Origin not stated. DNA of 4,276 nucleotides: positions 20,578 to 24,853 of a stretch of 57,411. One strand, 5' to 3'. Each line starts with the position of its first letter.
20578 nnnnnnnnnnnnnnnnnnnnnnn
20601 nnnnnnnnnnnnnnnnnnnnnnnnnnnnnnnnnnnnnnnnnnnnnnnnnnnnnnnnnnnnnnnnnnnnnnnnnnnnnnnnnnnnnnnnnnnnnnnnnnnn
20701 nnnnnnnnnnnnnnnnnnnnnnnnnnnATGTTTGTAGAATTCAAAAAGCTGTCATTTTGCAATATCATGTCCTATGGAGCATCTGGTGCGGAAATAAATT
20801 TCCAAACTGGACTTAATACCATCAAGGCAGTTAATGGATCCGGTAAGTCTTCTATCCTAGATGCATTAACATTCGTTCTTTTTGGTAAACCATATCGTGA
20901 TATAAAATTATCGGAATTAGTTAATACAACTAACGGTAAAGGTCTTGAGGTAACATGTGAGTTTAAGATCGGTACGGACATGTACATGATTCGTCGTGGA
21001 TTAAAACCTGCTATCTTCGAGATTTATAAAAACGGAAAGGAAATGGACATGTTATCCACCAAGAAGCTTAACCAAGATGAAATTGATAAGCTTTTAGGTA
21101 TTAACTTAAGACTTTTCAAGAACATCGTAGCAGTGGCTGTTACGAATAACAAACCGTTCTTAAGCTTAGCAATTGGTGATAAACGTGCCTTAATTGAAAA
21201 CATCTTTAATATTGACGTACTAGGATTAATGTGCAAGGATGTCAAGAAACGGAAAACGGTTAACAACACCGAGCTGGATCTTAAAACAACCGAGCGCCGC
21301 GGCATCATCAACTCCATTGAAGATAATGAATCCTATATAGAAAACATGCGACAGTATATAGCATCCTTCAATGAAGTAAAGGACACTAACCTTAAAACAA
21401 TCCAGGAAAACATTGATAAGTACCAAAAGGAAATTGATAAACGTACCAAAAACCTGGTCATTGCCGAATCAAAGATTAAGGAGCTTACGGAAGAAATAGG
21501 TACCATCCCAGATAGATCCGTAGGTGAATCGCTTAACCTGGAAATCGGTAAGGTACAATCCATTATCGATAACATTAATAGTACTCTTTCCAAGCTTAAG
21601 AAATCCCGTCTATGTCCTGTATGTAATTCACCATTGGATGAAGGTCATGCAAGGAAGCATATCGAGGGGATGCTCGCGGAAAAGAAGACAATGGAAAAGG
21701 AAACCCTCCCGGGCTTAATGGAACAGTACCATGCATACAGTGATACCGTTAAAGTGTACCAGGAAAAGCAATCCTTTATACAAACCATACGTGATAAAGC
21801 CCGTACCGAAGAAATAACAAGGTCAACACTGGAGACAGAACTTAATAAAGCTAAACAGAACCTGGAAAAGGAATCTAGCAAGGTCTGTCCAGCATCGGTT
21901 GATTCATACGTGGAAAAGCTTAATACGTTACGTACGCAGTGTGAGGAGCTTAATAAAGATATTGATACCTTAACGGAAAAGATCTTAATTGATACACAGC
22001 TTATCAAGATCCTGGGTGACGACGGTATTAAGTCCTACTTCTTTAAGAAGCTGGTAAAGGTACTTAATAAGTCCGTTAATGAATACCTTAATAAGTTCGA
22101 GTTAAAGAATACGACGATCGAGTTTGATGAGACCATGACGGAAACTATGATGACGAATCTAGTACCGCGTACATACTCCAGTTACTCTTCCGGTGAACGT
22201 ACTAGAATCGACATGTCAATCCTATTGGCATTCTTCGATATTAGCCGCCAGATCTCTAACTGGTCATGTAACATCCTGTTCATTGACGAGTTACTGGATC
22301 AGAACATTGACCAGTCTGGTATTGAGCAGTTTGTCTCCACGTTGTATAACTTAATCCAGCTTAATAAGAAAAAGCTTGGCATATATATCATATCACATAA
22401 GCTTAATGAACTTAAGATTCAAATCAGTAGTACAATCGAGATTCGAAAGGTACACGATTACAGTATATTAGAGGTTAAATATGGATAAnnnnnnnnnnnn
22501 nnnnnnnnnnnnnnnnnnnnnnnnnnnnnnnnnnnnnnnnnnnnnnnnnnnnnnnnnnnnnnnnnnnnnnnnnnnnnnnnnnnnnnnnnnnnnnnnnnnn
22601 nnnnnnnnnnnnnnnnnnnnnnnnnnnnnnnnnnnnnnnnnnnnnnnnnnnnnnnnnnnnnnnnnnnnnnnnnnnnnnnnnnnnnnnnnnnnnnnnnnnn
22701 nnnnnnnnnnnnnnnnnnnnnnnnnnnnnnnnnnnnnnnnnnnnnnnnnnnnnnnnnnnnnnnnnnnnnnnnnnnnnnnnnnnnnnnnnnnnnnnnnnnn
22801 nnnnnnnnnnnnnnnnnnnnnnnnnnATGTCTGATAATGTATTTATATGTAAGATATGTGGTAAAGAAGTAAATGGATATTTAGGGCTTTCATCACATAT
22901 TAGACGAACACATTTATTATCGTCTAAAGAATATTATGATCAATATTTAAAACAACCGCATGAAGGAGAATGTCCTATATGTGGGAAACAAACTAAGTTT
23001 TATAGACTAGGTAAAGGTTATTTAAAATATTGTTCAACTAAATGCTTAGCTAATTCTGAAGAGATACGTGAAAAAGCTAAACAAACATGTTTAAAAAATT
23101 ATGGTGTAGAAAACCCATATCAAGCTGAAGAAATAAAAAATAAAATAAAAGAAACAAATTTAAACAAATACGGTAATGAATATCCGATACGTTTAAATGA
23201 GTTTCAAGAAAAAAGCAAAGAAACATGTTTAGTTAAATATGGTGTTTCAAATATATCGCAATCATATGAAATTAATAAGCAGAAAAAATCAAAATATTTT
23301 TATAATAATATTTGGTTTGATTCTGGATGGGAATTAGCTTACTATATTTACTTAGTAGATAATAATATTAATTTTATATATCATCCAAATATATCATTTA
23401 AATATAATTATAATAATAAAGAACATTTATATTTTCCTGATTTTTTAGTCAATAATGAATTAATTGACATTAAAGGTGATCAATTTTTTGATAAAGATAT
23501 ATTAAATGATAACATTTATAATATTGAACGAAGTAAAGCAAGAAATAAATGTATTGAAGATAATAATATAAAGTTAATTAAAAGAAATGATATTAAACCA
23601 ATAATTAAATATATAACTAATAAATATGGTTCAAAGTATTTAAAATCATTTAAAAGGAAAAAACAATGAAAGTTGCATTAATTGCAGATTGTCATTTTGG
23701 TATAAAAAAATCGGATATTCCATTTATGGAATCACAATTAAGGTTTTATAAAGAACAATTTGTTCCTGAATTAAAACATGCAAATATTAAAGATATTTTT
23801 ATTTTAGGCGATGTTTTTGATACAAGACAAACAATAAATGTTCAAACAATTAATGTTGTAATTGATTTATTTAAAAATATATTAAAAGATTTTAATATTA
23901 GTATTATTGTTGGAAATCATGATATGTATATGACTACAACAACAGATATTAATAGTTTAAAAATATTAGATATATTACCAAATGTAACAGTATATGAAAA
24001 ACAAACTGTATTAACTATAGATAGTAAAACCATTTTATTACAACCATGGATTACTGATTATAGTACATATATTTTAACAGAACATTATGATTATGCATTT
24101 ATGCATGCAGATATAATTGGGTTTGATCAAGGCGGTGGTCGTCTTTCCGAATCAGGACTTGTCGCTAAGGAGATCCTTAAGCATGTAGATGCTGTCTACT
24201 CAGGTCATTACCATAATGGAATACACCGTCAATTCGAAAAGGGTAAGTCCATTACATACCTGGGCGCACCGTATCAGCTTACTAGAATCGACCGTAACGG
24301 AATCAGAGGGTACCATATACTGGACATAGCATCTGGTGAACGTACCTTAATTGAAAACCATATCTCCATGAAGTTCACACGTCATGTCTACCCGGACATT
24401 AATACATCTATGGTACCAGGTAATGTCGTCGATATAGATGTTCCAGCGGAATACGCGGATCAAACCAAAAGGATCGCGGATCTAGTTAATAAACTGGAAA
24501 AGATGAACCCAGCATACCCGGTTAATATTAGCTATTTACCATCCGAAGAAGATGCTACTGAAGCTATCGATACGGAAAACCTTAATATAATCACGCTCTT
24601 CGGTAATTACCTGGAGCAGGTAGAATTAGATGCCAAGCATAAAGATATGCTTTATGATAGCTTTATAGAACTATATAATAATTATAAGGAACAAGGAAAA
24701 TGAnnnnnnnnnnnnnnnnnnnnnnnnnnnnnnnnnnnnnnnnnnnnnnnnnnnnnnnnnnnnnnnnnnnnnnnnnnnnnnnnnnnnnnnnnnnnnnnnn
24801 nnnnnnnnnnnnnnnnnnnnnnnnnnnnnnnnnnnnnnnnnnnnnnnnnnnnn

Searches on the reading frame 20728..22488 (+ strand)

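Call 15: search_protein_families(library=phrogs, proteins=[window:20728-22488:+], max_evalue=0.001)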
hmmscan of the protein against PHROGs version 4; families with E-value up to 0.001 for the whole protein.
window:20728-22488:+ (586 aa): 6 families
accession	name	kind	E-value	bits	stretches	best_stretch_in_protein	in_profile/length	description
phrog_77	-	DNA, RNA and nucleotide metabolism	6.3e-103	347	1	4-582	297-953/967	SbcC-like subunit of palindrome specific endonuclease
phrog_1499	-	unknown function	7.7e-13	49.5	1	3-418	3-321/427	-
phrog_21388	-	DNA, RNA and nucleotide metabolism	2.3e-09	38.4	1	33-105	40-116/126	exonuclease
phrog_19980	-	unknown function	3.5e-09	36.5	1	35-172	35-192/1068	-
phrog_1637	-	unknown function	2.2e-07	30.6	0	21-65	21-62/661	-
phrog_16465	-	DNA, RNA and nucleotide metabolism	0.00096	19.3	1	21-95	19-88/491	exonuclease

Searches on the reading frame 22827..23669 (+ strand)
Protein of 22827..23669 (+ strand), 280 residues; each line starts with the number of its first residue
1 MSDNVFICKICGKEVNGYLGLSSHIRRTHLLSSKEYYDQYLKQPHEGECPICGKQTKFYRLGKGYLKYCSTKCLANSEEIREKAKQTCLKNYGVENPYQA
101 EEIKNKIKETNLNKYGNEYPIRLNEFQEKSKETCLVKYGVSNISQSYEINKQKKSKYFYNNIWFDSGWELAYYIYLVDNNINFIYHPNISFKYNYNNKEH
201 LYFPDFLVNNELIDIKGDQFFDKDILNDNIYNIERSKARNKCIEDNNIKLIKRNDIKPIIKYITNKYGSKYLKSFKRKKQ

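Call 15: search_protein_families(library=phrogs, proteins=[window:22827-23669:+], max_evalue=0.001)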
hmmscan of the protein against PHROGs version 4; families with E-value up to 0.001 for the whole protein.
window:22827-23669:+ (280 aa): 4 families
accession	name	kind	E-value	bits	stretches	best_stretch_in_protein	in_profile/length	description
phrog_3339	-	DNA, RNA and nucleotide metabolism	1.1e-19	71.9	1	30-217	58-215/536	homing endonuclease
phrog_12131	-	DNA, RNA and nucleotide metabolism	1.1e-11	45.5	1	66-120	114-168/313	homing endonuclease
phrog_22215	-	unknown function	1.3e-09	39.2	1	76-267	155-314/324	-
phrog_190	-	DNA, RNA and nucleotide metabolism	6.8e-06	26.6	1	118-222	137-260/338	Holliday junction resolvase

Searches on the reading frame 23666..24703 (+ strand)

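Call 15: search_protein_families(library=phrogs, proteins=[window:23666-24703:+], max_evalue=0.001)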
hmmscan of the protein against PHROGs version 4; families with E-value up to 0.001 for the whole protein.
window:23666-24703:+ (345 aa): 3 families
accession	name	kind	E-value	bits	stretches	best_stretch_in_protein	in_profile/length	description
phrog_100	-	DNA, RNA and nucleotide metabolism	9.4e-62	210.7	1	1-343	29-378/989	SbcD-like subunit of palindrome specific endonuclease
phrog_1649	-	other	1.8e-07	31.1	1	1-134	36-153/308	metallo-phosphoesterase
phrog_7339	-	DNA, RNA and nucleotide metabolism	0.00027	21.4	1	2-100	31-132/263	DNA repair exonuclease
